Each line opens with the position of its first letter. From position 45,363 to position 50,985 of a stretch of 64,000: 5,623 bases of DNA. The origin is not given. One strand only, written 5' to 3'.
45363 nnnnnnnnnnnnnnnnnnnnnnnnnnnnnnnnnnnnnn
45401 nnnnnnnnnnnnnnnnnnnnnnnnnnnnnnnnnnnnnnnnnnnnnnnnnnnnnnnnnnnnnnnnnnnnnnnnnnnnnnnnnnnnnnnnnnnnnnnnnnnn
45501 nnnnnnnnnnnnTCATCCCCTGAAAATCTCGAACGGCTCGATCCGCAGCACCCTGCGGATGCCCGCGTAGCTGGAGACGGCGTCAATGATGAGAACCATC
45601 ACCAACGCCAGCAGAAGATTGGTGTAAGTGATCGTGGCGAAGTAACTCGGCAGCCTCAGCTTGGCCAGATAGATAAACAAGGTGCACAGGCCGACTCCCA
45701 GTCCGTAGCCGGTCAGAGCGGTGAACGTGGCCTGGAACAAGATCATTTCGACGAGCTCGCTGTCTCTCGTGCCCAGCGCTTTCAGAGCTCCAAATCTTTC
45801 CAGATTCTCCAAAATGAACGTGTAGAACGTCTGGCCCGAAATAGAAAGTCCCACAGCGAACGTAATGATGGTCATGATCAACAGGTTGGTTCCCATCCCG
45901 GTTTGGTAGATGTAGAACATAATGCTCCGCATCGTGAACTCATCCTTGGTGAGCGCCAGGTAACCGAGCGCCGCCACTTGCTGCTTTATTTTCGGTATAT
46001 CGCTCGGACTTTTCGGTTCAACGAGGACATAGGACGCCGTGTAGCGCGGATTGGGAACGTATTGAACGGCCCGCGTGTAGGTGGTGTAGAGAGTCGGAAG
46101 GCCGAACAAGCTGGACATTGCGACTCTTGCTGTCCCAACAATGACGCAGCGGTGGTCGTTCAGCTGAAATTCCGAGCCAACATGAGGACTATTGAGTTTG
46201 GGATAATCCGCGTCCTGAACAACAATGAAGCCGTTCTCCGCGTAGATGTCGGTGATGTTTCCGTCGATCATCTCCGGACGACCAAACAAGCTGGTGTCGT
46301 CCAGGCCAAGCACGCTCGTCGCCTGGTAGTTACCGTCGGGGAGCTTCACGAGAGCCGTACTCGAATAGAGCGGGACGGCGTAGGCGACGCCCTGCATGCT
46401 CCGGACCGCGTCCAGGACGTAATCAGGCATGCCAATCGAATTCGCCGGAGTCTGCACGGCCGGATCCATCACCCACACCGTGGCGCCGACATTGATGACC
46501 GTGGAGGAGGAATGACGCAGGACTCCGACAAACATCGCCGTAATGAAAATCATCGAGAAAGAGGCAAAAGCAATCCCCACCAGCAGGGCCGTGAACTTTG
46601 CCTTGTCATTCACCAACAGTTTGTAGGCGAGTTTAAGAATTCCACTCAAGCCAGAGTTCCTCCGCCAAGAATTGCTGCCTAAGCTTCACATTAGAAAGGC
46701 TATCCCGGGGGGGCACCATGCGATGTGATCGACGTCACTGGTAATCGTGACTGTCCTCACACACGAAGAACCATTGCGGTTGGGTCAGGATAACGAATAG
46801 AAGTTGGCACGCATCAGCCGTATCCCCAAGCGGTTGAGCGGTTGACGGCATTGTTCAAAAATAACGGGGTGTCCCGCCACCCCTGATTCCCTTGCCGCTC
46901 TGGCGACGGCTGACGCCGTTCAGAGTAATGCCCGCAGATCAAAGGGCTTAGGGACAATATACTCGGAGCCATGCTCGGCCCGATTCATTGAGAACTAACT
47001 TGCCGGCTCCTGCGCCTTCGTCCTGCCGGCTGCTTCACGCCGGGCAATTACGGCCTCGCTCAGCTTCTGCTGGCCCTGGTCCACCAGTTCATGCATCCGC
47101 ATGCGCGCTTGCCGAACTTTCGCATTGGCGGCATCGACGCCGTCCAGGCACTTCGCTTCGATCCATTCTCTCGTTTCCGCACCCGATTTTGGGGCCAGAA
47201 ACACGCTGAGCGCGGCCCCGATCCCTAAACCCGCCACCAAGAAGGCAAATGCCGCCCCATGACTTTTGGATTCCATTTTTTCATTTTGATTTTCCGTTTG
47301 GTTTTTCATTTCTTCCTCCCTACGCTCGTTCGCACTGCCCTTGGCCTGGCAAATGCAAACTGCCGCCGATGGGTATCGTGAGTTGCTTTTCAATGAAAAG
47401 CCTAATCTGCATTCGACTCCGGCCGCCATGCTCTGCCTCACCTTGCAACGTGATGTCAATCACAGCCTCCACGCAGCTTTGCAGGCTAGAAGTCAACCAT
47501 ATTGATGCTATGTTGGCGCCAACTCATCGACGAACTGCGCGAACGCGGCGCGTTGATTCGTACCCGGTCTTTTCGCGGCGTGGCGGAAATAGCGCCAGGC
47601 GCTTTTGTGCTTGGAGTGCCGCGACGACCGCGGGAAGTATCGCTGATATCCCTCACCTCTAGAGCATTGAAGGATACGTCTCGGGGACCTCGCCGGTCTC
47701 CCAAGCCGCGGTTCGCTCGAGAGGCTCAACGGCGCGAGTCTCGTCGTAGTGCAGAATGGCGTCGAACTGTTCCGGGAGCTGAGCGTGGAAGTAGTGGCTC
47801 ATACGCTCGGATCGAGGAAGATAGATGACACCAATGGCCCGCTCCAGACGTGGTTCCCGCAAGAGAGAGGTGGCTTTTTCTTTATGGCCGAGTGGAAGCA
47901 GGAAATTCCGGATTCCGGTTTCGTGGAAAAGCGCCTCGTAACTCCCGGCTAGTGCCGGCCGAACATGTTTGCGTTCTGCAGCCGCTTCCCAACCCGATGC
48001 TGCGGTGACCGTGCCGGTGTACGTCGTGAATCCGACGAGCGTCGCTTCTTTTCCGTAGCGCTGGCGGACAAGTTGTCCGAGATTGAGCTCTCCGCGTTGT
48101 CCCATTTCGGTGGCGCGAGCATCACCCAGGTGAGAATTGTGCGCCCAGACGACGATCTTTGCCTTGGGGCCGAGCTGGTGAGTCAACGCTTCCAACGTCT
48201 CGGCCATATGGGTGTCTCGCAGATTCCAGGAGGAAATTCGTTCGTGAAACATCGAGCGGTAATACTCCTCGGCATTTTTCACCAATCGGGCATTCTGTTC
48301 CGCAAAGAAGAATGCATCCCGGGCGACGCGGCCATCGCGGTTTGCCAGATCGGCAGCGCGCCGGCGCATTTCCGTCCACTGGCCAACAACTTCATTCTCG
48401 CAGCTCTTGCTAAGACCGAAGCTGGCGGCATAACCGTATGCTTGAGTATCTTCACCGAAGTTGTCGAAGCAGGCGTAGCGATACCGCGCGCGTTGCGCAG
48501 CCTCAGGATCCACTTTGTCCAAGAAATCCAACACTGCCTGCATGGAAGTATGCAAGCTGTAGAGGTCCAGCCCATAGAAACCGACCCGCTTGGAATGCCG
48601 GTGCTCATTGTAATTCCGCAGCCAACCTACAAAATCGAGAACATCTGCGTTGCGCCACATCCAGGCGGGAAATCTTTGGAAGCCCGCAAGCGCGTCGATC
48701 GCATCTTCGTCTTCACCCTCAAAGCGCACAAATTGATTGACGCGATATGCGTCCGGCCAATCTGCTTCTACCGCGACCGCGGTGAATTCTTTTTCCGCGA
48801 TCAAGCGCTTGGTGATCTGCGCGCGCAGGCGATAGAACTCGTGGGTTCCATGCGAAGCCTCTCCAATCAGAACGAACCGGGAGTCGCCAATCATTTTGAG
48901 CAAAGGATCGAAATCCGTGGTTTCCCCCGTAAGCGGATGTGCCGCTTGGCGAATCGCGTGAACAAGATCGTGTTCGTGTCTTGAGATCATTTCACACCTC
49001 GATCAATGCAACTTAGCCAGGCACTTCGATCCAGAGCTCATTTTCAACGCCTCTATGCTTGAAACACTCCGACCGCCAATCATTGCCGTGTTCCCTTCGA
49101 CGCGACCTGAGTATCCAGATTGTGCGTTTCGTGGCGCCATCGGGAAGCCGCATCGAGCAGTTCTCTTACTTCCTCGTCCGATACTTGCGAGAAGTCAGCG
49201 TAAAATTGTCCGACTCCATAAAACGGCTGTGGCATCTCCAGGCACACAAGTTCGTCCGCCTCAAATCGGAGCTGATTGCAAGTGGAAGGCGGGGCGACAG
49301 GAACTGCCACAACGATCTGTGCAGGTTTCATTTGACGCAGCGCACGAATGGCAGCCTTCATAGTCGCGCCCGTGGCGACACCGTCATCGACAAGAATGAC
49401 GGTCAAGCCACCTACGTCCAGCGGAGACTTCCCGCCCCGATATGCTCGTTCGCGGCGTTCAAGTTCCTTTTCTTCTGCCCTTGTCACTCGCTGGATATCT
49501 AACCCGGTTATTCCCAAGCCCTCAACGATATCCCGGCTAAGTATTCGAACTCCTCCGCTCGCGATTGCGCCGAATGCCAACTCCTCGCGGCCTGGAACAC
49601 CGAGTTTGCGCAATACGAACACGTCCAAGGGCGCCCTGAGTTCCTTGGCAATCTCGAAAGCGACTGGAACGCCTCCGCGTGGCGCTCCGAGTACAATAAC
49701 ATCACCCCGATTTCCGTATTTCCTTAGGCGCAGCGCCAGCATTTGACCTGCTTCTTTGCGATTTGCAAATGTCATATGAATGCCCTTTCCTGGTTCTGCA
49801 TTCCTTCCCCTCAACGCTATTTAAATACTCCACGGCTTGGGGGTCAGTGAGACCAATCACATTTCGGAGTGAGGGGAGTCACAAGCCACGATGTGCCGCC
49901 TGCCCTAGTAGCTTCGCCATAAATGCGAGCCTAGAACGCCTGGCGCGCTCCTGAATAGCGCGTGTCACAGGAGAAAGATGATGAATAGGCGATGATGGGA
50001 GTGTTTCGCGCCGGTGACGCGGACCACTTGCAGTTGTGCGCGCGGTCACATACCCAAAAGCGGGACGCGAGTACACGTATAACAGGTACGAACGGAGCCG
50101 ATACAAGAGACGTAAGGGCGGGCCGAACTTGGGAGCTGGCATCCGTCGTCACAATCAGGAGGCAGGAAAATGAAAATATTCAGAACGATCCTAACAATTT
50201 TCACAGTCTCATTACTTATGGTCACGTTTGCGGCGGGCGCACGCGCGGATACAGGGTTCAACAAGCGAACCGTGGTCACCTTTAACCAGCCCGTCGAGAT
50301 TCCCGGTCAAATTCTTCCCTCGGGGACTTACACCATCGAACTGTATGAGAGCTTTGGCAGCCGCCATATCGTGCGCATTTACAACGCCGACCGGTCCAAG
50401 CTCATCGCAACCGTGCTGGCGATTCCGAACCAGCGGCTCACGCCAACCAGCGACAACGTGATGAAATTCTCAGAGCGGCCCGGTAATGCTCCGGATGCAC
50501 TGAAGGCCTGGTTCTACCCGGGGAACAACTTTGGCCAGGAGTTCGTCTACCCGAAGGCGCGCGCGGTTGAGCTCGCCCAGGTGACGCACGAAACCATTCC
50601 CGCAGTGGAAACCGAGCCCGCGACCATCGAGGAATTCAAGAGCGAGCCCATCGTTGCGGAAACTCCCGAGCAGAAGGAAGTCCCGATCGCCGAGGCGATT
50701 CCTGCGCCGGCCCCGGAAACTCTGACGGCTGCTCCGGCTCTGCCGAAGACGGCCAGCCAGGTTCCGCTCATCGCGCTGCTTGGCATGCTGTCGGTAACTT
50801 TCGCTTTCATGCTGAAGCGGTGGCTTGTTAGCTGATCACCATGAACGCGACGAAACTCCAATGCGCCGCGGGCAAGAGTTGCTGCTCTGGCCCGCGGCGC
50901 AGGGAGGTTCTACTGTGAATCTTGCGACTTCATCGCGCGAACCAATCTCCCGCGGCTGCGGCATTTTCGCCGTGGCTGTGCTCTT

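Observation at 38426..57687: Island-wide set of GTGA-N6-TCAC palindromes matching the island's own CRP-type regulator (candidate self-contained regulon)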

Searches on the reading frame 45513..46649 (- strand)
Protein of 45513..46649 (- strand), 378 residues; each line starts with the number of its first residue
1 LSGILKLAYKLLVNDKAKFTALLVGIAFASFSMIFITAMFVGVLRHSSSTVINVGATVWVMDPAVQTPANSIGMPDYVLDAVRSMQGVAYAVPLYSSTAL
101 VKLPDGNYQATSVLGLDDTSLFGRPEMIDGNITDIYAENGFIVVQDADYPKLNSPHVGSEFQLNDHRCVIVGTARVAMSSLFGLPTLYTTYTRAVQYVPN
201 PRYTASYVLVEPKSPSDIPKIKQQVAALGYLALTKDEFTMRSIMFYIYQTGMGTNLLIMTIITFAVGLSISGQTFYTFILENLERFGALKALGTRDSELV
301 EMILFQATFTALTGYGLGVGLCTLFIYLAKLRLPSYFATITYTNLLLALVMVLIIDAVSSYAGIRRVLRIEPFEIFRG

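Call 6: search_protein_families(library=pfam, proteins=[window:45513-46649:-], max_evalue=0.001)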
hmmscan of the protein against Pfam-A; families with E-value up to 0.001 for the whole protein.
window:45513-46649:- (378 aa): 2 families
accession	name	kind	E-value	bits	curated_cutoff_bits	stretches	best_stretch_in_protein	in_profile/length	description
PF12704.14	MacB_PCD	-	5.3e-11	43.6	27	1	23-227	5-206/207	MacB-like periplasmic core domain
PF02687.27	FtsX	-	4.9e-10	40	25.5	1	258-372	2-120/120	FtsX-like permease C-terminal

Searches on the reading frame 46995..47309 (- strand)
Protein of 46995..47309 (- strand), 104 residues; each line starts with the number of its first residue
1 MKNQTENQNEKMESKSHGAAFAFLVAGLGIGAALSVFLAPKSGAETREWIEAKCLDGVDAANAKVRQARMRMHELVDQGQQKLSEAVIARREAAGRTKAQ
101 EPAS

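Call 74: search_protein_families(library=ncbifam, proteins=[window:46995-47309:-], max_evalue=0.001)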
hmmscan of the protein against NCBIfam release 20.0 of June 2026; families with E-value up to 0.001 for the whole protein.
window:46995-47309:- (104 aa): 0 families

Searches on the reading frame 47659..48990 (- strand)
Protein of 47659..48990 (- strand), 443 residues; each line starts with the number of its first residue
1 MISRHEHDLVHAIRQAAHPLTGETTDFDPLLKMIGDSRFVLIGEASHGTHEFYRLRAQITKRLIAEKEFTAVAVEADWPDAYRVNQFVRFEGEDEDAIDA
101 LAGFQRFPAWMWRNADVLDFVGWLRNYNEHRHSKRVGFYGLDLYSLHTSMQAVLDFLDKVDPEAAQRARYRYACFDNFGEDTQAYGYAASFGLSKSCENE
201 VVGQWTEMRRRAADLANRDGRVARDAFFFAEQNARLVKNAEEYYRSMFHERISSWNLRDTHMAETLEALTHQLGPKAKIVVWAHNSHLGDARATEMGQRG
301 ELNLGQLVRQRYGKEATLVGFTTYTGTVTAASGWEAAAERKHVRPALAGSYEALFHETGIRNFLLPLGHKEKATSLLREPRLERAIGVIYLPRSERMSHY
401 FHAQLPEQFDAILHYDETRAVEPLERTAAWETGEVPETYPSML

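Call 6: search_protein_families(library=pfam, proteins=[window:47659-48990:-], max_evalue=0.001)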
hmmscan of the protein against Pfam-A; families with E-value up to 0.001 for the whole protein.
window:47659-48990:- (443 aa): 1 family
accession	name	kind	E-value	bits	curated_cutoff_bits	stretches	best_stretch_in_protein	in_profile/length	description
PF05139.19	Erythro_esteras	-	2.2e-138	462.3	26.4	1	64-418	1-358/358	Erythromycin esterase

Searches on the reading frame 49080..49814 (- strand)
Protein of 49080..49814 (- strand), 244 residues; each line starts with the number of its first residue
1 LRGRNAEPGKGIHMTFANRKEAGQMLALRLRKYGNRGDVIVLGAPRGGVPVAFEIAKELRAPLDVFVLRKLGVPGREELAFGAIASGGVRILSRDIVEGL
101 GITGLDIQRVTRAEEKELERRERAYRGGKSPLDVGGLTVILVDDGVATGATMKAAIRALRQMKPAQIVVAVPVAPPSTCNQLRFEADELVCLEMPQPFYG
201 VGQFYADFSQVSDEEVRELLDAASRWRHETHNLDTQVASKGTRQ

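Call 7: search_protein_families(library=pfam, proteins=[window:49080-49814:-], max_evalue=0.001)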
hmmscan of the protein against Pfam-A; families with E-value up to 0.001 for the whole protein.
window:49080-49814:- (244 aa): 3 families
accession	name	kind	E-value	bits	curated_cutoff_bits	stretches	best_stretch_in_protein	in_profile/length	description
PF00156.33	Pribosyltran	-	1.8e-17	63.5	26.3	1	25-199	17-148/158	Phosphoribosyl transferase domain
PF14681.12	UPRTase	-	6.2e-05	23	27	1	129-183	113-169/206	Uracil phosphoribosyltransferase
PF15609.12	PRTase_2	-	0.0004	20.4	28.8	0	138-171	121-154/188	Phosphoribosyl transferase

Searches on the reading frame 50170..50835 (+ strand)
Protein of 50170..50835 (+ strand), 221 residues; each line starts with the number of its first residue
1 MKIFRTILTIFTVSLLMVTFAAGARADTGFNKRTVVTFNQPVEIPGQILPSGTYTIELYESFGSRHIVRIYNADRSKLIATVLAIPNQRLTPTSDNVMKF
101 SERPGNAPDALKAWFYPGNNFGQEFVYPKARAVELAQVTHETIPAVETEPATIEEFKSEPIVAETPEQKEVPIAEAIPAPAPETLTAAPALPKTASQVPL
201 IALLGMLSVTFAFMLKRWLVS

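Call 7: search_protein_families(library=pfam, proteins=[window:50170-50835:+], max_evalue=0.001)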
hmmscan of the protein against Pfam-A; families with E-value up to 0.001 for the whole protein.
window:50170-50835:+ (221 aa): 0 families

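Call 65: search_protein_families(library=pfam, proteins=[window:50170-50835:+], max_evalue=1)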
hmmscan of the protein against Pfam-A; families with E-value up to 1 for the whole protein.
window:50170-50835:+ (221 aa): 2 families
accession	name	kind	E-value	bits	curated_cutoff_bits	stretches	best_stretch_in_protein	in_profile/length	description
PF11138.13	DUF2911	-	0.0026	18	27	1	28-56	42-70/145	Protein of unknown function (DUF2911)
PF01660.22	Vmethyltransf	-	0.32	10.5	27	1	49-79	212-243/310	Viral methyltransferase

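Call 74: search_protein_families(library=ncbifam, proteins=[window:50170-50835:+], max_evalue=0.001)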
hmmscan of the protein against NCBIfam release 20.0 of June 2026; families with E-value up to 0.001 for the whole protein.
window:50170-50835:+ (221 aa): 0 families
